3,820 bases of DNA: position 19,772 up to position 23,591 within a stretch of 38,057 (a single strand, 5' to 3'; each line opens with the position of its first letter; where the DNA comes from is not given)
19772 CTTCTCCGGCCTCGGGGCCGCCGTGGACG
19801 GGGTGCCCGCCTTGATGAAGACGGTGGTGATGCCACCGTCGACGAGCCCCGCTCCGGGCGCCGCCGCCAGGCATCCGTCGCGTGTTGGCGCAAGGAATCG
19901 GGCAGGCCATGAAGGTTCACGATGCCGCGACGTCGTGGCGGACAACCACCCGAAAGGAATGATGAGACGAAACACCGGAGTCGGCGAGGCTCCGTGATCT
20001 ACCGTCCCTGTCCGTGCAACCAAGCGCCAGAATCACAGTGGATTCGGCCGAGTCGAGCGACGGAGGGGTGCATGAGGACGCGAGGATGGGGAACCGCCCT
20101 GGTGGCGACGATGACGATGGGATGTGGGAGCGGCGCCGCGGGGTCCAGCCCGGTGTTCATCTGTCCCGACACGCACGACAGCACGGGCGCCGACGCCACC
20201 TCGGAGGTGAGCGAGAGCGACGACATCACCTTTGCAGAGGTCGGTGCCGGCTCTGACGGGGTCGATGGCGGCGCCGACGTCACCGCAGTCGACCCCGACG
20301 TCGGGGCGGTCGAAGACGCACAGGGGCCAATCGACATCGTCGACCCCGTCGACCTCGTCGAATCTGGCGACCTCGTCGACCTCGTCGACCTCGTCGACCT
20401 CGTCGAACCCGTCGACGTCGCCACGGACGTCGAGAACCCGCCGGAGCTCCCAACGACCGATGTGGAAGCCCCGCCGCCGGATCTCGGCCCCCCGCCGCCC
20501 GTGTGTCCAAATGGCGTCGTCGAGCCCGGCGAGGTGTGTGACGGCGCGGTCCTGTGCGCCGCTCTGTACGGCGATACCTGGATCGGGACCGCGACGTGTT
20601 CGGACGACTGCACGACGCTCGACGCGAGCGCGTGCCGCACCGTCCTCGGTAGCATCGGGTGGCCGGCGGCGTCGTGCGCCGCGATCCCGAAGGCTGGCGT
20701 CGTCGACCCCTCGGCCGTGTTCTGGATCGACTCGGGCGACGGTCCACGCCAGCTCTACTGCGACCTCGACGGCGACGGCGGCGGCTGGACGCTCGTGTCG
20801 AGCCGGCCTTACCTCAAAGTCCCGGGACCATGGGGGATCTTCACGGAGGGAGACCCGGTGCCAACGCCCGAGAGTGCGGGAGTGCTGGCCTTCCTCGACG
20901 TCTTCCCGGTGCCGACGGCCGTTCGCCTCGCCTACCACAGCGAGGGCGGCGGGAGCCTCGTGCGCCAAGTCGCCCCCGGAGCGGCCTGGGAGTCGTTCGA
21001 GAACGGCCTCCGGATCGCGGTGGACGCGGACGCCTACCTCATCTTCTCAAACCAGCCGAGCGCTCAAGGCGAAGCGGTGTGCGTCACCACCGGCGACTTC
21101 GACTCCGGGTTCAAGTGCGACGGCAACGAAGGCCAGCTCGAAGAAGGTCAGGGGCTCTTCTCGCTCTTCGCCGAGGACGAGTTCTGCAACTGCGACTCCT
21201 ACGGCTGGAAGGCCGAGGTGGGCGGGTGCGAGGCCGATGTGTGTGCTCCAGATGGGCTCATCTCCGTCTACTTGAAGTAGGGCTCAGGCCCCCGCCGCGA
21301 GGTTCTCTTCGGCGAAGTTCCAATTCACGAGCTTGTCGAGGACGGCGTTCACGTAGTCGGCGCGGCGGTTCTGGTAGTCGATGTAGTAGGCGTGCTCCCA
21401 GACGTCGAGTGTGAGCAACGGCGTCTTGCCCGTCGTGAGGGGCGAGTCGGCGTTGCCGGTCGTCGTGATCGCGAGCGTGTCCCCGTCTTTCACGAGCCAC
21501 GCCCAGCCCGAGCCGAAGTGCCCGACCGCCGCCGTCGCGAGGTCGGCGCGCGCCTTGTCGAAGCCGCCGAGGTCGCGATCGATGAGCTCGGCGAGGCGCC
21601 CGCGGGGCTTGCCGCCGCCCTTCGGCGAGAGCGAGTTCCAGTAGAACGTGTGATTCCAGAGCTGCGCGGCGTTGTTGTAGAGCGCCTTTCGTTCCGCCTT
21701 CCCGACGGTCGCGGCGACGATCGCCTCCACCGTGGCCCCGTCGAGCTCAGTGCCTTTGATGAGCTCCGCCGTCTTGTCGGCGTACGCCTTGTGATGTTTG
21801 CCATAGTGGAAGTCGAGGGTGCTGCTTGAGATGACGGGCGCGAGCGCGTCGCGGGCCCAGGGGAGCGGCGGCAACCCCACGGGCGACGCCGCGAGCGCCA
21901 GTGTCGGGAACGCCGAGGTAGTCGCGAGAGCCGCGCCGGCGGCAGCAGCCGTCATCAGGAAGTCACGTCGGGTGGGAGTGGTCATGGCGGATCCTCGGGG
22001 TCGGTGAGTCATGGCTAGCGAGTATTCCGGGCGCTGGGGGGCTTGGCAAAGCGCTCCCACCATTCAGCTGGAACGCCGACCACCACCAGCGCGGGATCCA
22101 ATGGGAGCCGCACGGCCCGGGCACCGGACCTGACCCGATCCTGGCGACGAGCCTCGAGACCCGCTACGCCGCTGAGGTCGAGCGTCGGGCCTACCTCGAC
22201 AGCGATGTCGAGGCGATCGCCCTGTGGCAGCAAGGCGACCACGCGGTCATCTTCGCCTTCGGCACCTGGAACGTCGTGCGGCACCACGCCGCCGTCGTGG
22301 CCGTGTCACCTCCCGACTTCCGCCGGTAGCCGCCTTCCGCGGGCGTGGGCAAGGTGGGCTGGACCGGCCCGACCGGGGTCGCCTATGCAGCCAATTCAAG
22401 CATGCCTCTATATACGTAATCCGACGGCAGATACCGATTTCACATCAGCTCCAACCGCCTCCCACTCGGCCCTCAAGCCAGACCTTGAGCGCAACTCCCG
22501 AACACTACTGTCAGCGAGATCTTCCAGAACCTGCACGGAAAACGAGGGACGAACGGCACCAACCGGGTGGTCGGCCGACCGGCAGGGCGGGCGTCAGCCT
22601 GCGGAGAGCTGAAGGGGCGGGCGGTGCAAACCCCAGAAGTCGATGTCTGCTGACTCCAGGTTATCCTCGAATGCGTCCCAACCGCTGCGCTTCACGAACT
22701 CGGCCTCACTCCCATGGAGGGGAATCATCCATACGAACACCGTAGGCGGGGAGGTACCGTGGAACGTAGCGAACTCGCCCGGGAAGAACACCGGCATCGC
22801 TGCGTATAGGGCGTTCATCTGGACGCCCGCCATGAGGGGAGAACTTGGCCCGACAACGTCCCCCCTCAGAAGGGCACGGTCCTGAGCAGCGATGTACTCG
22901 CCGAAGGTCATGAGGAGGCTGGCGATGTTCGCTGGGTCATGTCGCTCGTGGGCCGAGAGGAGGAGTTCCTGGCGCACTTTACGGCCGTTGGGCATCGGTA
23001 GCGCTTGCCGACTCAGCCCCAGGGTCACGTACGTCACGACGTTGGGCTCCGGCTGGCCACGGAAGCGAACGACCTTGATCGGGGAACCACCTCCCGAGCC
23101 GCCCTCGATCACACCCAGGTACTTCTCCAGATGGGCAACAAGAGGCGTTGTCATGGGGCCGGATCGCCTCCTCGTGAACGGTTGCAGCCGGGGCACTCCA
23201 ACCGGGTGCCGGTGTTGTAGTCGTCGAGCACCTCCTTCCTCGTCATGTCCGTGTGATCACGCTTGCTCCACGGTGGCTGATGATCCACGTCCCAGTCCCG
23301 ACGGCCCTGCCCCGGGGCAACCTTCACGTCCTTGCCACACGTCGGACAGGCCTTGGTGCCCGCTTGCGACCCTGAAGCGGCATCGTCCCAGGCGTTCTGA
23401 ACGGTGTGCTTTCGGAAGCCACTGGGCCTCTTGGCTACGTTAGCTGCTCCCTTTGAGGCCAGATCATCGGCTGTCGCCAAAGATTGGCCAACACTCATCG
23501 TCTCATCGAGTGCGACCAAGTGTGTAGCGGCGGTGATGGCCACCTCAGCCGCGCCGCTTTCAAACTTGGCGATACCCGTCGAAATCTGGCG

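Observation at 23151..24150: The RHS C-terminal tip is an HNH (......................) nuclease module with lower GC than the RHS body, the signature of toxin-tip displacement.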

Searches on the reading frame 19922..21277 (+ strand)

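Call 9: search_protein_families(library=pfam, proteins=[window:19922-21277:+], max_evalue=0.01)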
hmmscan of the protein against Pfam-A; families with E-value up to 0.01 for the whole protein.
window:19922-21277:+ (452 aa): 0 families

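Call 28: search_protein_families(library=ncbifam, proteins=[window:19922-21277:+], max_evalue=0.01)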
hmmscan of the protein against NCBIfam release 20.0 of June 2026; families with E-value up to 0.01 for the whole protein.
window:19922-21277:+ (452 aa): 1 family
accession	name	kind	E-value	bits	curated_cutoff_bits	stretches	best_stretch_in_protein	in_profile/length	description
NF040941.1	GGGWT_bact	domain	2.7e-09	36.9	30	1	251-292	1-46/46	fibrinogen-like YCDxxxxGGGW domain-containing protein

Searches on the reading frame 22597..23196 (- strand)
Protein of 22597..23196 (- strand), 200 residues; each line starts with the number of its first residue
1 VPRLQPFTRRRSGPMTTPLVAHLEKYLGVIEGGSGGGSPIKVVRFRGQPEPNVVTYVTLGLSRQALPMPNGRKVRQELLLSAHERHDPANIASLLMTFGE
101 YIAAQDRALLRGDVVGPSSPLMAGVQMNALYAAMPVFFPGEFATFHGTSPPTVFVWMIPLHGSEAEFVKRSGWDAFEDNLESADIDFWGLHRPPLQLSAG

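Call 7: search_protein_families(library=pfam, proteins=[window:22597-23196:-], max_evalue=1)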
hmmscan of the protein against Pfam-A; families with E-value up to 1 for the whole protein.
window:22597-23196:- (200 aa): 2 families
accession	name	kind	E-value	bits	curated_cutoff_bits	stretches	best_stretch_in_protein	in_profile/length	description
PF05076.18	SUFU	-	7.7e-23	81.7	25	1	38-193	3-172/172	Suppressor of fused protein (SUFU)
PF14080.11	DUF4261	-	0.26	11.8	27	1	84-116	18-50/77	Domain of unknown function (DUF4261)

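Call 15: list_cluster_members(proteins=[P0001, window:22597-23196:-])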
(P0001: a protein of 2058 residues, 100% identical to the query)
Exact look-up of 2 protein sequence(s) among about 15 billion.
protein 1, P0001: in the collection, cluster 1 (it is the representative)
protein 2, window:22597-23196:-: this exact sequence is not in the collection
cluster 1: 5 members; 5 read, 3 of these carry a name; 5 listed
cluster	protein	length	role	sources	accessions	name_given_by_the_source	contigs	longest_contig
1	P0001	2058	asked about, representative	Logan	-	-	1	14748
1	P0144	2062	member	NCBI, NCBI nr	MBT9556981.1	MAG: VCBS repeat-containing protein [Myxococcales bacterium] | VCBS repeat-containing protein [Myxococcales bacterium]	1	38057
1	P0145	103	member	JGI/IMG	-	hypothetical protein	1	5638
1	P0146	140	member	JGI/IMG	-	YD repeat-containing protein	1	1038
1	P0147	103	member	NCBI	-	-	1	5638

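Call 28: search_protein_families(library=ncbifam, proteins=[window:22597-23154:-], max_evalue=0.01)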
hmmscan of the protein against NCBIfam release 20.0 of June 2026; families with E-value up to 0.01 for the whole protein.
window:22597-23154:- (186 aa): 0 families

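Call 48: search_solved_structures(query=window:22597-23154:-, max_evalue=1)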
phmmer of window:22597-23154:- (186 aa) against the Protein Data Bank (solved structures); distinct sequences matched with E-value up to 1: 3.
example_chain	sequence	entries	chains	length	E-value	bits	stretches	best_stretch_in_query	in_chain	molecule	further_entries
6q9v_B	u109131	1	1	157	0.2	14.5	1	124-178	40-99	Methionine-R-sulfoxide reductase B3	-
6q9v_A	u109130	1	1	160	0.21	14.4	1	124-178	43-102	Methionine-R-sulfoxide reductase B3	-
6qa0_A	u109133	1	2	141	0.31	13.8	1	124-178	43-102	Methionine-R-sulfoxide reductase B3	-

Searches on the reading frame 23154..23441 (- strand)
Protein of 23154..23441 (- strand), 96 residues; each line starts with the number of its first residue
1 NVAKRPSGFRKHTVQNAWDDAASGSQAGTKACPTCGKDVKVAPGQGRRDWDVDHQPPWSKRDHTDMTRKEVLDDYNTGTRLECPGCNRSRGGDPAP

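Call 60: find_related_loci(query=A3, collection=genome_contigs, flank=8000)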
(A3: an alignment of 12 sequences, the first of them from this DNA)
Query A3 (96 aa) in genome_contigs; peptide patterns used: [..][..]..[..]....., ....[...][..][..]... (x = any residue, [..] = any of these).
84 stretches matched a pattern; 32 encode a relative of the query (tblastn E <= 1e-3); 32 distinct loci.
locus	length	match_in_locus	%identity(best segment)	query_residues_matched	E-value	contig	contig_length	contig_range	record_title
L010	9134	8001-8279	76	3-95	1e-48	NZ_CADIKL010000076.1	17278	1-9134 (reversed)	Paraburkholderia caffeinitolerans strain LMG 28688 isolate LMG 28688, whole genome shotgun sequence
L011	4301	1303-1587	76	1-95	2e-48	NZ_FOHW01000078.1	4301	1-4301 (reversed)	Pseudomonas graminis strain DSM 11363, whole genome shotgun sequence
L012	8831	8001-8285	77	1-95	2e-48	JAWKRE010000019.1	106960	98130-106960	MAG: Polyangiaceae bacterium isolate ABC1.6 ABC1.6.fa-19, whole genome shotgun sequence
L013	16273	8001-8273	71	5-95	9e-46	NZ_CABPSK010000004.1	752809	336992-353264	Pandoraea pneumonica strain LMG 31114, whole genome shotgun sequence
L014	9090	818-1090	71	1-91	3e-43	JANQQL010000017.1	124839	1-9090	MAG: Planctomycetota bacterium isolate IP29b_bin.26 k99_2529604, whole genome shotgun sequence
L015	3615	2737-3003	71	1-89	2e-42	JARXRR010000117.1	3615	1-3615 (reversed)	Chromatiaceae bacterium AAb-1 NODE_188_length_3517_cov_27.585442, whole genome shotgun sequence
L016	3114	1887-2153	72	1-89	4e-42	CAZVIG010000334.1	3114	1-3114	MAG TPA_asm: uncultured Sedimenticola sp. isolate binchicken_co188_226 genome assembly, contig: NODE_40911_length_3114_c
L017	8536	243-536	71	1-95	4e-42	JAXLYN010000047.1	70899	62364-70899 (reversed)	MAG: Polyangiaceae bacterium isolate STL-MYX14 C3.142.fa-47, whole genome shotgun sequence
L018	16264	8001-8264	74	2-89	5e-41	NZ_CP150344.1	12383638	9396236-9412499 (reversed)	Sorangium sp. So ce513 chromosome, complete genome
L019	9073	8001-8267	69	1-89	2e-39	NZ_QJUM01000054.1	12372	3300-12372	Phytopseudomonas dryadis strain P26B NODE_54_length_12372_cov_60.692936, whole genome shotgun sequence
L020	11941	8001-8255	66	11-95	4e-38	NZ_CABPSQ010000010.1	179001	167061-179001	Pandoraea captiosa strain LMG 31118, whole genome shotgun sequence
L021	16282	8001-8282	67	1-91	8e-38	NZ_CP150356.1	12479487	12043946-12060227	Sorangium sp. So ce1014 chromosome, complete genome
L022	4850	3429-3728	63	1-95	2e-37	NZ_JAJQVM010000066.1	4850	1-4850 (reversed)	Marinibactrum halimedae strain NBRC 110095 Scaffold66_1, whole genome shotgun sequence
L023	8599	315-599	63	4-95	5e-36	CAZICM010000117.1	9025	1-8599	MAG TPA_asm: uncultured Polyangiaceae bacterium isolate binchicken_co16_258 genome assembly, contig: NODE_12756_length_9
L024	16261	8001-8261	64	2-89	8e-34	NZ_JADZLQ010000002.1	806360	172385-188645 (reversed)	Pinirhizobacter soli strain NC2-4-308 Scaffold2, whole genome shotgun sequence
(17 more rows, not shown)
